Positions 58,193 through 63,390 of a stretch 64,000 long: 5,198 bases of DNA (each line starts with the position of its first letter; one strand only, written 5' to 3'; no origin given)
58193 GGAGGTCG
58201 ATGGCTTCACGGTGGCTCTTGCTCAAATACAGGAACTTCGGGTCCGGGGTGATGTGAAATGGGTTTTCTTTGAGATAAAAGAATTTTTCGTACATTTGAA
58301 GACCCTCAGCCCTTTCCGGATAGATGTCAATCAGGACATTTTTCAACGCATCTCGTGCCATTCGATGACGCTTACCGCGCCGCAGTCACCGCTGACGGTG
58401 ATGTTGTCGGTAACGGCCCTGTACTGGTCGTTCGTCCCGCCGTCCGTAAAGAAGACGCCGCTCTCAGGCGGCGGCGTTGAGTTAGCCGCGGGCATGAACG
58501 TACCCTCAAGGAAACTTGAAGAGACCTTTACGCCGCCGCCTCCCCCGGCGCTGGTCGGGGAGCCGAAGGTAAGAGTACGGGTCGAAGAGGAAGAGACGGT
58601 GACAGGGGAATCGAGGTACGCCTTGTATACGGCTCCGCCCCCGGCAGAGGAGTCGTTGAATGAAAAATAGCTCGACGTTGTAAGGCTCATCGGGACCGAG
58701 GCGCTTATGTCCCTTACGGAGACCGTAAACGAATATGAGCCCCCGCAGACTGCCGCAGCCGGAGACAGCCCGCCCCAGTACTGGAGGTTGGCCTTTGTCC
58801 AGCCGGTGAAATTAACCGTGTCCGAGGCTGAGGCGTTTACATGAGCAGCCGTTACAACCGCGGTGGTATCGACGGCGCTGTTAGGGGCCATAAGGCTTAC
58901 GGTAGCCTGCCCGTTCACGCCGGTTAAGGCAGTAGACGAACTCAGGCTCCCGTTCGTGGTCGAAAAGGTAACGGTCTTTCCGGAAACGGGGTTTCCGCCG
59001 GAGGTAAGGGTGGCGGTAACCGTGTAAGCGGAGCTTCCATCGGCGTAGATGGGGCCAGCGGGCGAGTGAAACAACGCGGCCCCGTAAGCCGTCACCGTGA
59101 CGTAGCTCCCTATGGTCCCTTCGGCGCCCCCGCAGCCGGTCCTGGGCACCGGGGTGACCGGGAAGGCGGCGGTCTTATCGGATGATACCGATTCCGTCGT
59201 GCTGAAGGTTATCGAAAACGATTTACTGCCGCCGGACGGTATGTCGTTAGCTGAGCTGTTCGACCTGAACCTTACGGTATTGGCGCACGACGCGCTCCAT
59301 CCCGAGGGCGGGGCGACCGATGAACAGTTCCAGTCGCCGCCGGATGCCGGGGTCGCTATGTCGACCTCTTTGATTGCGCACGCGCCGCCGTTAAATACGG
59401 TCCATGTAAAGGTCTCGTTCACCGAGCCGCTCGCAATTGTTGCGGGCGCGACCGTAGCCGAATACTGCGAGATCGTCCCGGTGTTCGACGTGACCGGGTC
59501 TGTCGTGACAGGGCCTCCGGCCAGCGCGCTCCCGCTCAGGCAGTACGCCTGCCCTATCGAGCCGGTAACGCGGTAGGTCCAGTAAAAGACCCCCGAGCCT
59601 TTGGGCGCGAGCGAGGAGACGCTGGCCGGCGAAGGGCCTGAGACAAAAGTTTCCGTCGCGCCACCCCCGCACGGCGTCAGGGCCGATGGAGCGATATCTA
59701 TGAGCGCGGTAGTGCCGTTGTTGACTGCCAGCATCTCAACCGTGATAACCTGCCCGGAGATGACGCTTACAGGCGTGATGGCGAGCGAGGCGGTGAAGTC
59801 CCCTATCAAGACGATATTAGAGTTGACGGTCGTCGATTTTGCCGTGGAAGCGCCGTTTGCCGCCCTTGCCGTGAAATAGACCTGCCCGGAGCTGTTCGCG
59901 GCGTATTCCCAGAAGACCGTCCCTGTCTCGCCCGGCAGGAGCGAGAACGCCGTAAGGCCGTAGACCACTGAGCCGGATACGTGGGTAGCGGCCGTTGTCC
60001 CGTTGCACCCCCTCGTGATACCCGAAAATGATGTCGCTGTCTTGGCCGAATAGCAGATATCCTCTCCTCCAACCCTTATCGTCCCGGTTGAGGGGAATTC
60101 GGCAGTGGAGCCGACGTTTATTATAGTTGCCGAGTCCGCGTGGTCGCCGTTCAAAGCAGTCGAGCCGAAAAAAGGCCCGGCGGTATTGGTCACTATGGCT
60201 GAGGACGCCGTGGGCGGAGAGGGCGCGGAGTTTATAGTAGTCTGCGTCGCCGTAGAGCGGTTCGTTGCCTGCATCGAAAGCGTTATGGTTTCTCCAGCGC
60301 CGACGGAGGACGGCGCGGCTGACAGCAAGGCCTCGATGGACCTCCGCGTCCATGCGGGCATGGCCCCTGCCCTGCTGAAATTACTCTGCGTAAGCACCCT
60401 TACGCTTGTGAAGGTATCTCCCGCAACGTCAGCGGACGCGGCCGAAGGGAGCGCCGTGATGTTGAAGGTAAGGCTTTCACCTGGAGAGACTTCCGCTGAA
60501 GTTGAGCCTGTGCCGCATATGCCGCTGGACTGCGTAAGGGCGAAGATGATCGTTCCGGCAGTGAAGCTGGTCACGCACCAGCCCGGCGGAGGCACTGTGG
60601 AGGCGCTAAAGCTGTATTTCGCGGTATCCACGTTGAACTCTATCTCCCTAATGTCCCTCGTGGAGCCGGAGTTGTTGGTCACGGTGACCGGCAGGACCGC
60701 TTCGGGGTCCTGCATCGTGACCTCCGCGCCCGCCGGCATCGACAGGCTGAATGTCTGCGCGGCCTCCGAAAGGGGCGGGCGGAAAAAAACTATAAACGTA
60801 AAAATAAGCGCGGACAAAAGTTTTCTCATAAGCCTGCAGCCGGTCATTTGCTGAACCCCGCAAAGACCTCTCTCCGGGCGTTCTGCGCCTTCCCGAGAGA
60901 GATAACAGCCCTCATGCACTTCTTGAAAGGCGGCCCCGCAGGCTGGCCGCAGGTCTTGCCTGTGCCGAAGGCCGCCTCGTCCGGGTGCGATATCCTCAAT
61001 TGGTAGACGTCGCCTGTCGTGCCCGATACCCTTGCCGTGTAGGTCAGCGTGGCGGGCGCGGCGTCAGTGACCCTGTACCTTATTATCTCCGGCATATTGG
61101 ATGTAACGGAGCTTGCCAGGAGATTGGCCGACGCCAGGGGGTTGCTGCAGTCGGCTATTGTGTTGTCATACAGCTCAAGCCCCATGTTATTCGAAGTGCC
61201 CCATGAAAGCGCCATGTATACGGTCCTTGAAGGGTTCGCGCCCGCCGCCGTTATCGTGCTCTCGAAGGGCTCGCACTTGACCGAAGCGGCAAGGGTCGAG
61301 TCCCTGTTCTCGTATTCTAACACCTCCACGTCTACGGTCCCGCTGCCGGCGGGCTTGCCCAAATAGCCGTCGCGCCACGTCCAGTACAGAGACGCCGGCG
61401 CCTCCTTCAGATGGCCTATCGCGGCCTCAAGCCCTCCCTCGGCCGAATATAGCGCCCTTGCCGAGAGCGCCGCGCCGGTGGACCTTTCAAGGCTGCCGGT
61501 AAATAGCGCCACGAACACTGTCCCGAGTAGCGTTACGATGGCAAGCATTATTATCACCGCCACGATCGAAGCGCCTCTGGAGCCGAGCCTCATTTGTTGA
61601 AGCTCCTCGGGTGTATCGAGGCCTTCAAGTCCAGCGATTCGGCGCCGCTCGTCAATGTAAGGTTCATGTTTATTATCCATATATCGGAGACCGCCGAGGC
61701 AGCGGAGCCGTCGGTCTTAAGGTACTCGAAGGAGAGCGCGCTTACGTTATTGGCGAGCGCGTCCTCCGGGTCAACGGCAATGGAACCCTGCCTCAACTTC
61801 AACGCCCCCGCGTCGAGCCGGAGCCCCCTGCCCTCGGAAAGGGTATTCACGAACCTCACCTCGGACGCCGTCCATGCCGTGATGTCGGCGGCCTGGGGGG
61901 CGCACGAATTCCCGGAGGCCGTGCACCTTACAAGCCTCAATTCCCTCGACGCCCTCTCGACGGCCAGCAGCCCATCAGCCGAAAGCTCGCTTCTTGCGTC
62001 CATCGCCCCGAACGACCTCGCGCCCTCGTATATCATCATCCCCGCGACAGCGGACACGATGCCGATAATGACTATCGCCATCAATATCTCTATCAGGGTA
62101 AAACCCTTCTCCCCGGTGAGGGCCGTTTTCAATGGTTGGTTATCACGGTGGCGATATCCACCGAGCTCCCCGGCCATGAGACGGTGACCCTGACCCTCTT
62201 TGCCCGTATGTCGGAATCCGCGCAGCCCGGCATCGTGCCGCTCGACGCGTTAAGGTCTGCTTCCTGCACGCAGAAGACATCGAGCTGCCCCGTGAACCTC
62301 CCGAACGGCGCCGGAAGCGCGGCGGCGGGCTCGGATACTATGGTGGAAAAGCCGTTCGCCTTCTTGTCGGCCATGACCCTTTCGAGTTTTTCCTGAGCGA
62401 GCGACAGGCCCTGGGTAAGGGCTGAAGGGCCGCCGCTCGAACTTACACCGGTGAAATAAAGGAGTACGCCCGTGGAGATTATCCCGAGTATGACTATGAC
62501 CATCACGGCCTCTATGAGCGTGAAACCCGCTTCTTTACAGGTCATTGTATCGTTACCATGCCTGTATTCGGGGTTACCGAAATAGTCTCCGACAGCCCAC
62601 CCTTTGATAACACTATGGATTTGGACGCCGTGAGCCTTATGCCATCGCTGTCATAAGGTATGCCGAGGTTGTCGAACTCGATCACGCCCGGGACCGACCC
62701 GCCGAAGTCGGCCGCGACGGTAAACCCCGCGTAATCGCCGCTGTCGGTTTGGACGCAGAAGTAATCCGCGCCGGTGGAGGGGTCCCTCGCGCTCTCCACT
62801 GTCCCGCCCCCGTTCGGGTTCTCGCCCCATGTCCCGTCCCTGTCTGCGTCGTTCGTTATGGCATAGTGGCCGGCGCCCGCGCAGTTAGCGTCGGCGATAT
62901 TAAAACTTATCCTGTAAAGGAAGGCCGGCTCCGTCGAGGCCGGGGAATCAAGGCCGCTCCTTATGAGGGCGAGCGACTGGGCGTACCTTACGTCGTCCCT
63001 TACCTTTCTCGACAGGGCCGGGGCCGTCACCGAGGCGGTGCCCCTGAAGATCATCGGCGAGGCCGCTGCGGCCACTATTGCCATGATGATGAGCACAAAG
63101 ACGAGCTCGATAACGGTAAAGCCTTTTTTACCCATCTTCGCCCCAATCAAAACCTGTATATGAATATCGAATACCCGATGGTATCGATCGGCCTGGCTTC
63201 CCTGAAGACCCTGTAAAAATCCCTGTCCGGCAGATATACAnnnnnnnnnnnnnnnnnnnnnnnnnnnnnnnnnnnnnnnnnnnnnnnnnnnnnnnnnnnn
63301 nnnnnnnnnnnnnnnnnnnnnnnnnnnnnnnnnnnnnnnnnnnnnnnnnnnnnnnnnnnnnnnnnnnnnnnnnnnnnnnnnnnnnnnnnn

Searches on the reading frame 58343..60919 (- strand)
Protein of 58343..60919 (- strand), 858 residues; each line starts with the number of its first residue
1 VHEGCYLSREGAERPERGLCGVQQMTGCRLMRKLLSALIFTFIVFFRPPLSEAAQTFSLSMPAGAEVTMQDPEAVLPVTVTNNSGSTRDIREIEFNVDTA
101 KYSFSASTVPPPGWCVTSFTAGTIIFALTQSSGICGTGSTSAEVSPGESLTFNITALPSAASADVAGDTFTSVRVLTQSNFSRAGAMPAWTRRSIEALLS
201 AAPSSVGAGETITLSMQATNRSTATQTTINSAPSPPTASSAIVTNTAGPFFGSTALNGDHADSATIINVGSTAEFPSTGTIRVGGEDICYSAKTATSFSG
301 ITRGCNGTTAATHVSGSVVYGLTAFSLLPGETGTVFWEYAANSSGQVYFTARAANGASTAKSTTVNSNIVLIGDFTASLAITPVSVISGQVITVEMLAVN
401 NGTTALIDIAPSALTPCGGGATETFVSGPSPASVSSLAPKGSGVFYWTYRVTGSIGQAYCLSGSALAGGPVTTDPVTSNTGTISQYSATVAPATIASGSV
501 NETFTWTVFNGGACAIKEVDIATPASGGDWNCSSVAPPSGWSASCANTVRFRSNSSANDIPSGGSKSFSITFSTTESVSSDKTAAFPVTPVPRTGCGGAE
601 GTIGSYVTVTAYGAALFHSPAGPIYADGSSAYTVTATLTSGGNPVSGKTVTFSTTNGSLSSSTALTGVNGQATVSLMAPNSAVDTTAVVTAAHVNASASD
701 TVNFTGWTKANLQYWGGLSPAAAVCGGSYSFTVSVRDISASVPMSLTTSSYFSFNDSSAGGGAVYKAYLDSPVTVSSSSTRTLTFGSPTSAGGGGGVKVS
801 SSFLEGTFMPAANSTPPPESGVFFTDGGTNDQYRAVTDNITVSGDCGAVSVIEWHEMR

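Call 3: search_protein_families(library=pfam, proteins=[window:58343-60919:-], max_evalue=0.01)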
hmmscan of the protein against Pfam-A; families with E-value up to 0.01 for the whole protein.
window:58343-60919:- (858 aa): 1 family
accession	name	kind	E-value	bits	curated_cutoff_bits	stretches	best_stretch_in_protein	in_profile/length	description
PF02369.22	Big_1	-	2.1e-10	41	34.9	1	624-705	11-93/93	Bacterial Ig-like domain (group 1)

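Call 6: search_protein_families(library=ncbifam, proteins=[window:58343-60919:-], max_evalue=0.01)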
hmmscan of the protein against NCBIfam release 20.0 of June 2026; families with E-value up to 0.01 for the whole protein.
window:58343-60919:- (858 aa): 2 families
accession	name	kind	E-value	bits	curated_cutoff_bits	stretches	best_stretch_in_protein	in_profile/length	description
NF033627.3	intimin_all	equivalog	2.7e-06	25.5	1400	1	625-698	671-740/939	intimin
NF033639.1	intimin_alpha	exception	4.6e-06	24.7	2050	1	625-704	671-751/940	intimin type alpha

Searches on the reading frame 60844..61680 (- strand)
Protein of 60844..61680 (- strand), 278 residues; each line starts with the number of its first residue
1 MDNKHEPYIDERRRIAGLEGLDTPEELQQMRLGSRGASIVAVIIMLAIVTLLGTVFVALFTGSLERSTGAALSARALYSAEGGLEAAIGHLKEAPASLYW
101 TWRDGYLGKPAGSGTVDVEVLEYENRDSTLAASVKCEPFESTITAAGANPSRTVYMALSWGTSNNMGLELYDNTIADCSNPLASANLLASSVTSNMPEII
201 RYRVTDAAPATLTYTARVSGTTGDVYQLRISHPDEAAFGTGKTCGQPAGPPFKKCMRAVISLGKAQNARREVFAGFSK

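Call 3: search_protein_families(library=pfam, proteins=[window:60844-61680:-], max_evalue=0.01)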
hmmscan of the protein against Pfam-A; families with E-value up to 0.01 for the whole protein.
window:60844-61680:- (278 aa): 0 families

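Call 6: search_protein_families(library=ncbifam, proteins=[window:60844-61680:-], max_evalue=0.01)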
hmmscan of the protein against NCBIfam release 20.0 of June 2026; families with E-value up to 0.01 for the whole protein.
window:60844-61680:- (278 aa): 0 families

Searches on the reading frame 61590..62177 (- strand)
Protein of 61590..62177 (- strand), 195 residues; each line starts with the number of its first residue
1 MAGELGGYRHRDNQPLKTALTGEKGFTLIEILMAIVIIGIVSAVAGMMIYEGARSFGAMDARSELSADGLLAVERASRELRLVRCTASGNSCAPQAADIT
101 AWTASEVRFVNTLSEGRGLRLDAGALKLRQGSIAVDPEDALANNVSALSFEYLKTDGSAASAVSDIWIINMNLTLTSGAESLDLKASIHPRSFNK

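Call 47: search_protein_families(library=pfam, proteins=[window:61590-62177:-], max_evalue=0.001)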
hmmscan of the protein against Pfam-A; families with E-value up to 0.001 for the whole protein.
window:61590-62177:- (195 aa): 1 family
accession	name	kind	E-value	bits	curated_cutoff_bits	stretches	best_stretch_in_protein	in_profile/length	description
PF07963.17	N_methyl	-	4.5e-07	29.6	21.2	1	23-45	4-26/27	Prokaryotic N-terminal methylation motif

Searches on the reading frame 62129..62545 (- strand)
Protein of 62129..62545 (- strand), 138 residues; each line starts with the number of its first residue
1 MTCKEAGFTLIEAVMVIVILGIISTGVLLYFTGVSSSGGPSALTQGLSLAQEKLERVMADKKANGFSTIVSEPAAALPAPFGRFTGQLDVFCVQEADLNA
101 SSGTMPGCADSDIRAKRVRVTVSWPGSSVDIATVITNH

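Call 21: find_encoding_contigs(protein=window:62129-62545:-, flank=10000, max_places=2)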
Protein window:62129-62545:- (138 aa): 1 contig read that carries it; 1 place shown.
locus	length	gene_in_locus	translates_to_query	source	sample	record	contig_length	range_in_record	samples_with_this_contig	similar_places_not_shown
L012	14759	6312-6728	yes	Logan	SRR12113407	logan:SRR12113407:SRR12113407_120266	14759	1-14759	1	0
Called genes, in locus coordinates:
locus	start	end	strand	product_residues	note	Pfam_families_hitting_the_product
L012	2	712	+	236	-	?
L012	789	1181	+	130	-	-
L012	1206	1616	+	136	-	PF07963:N_methyl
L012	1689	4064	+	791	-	PF09586:YfhO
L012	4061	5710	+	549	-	PF13231:PMT_2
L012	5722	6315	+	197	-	-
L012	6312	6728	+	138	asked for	PF07963:N_methyl (weak)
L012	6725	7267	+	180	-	PF07963:N_methyl (weak)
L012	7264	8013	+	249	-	-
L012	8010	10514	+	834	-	-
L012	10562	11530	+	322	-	PF13191:AAA_16 (weak), PF13604:AAA_30 (weak), PF13245:AAA_19 (weak), PF13401:AAA_22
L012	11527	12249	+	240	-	PF07719:TPR_2 (faint), PF13174:TPR_6 (faint), PF23914:TPR_CcmH_CycH, PF00515:TPR_1 (weak), PF13424:TPR_12, PF13432:TPR_16, PF14559:TPR_19, PF00515:TPR_1 (weak), +8 more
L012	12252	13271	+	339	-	PF11104:PilM_2, PF14450:FtsA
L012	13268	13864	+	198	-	PF05137:PilN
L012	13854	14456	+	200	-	PF04350:PilO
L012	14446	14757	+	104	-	?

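Call 47: search_protein_families(library=pfam, proteins=[window:62129-62545:-, L012:1206-1616:+, L012:789-1181:+, L012:1689-4064:+, L012:4061-5710:+], max_evalue=0.001)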
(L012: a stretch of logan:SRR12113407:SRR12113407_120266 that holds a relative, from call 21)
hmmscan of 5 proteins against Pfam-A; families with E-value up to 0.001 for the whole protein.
window:62129-62545:- (138 aa): 1 family
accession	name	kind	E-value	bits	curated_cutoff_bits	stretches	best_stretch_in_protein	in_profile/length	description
PF07963.17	N_methyl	-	2.1e-06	27.5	21.2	1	4-28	3-27/27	Prokaryotic N-terminal methylation motif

L012:1206-1616:+ (136 aa): 1 family
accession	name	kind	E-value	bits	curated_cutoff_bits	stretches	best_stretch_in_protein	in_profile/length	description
PF07963.17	N_methyl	-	1.4e-08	34.4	21.2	1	3-28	2-27/27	Prokaryotic N-terminal methylation motif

L012:789-1181:+ (130 aa): 0 families

L012:1689-4064:+ (791 aa): 1 family
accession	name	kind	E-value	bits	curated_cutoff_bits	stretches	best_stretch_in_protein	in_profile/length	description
PF09586.16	YfhO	-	5e-19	68.6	28.5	2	693-772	755-835/835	Bacterial membrane protein YfhO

L012:4061-5710:+ (549 aa): 1 family
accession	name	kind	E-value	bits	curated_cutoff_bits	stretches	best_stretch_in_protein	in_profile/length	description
PF13231.12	PMT_2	-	1.1e-10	42.4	26.1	1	110-243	24-160/160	Dolichyl-phosphate-mannose-protein mannosyltransferase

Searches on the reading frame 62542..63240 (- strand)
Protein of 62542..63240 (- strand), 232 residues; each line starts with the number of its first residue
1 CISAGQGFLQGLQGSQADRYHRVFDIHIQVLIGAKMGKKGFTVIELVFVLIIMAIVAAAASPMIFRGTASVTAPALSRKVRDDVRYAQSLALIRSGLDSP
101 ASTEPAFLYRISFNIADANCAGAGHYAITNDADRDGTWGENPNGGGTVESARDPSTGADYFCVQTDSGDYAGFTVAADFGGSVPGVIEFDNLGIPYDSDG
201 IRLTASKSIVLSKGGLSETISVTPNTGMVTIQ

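Call 47: search_protein_families(library=pfam, proteins=[window:62542-63240:-], max_evalue=0.001)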
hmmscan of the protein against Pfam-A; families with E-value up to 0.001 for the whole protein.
window:62542-63240:- (232 aa): 1 family
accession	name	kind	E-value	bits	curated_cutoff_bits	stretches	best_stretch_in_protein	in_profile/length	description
PF07963.17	N_methyl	-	6.1e-06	26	21.2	1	36-60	2-26/27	Prokaryotic N-terminal methylation motif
